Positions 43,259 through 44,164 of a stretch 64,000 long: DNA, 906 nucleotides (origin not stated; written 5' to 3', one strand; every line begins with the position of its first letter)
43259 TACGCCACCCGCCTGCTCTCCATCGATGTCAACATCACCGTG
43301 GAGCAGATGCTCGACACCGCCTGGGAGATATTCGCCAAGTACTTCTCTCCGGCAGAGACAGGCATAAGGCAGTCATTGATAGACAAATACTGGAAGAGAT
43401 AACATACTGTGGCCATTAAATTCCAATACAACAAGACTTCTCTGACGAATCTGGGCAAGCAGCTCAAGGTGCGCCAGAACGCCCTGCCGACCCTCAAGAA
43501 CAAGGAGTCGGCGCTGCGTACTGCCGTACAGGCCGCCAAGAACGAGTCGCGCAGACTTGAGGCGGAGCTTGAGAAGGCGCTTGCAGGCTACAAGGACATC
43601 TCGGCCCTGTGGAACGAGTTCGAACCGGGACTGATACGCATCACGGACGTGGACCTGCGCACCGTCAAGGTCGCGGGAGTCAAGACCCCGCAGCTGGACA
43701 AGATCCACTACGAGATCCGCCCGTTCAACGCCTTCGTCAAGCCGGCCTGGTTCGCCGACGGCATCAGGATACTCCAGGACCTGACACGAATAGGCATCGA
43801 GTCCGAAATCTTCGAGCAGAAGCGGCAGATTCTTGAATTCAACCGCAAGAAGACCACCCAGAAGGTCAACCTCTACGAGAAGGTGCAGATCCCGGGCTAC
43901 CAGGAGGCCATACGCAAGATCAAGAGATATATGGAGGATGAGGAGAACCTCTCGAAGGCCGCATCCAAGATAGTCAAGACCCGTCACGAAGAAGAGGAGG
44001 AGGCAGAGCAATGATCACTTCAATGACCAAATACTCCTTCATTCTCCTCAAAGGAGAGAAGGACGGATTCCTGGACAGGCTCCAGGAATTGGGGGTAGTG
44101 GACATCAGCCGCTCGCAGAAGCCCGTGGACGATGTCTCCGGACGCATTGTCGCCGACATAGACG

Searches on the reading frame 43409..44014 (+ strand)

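Call 46: search_protein_families(library=pfam, proteins=[window:43409-44014:+], max_evalue=0.001)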
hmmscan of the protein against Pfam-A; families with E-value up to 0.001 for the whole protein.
window:43409-44014:+ (201 aa): 1 family
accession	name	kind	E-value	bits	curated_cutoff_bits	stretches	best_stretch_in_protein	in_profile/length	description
PF01813.22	ATP-synt_D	-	1.1e-32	113.9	25.7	1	11-190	1-195/196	ATP synthase subunit D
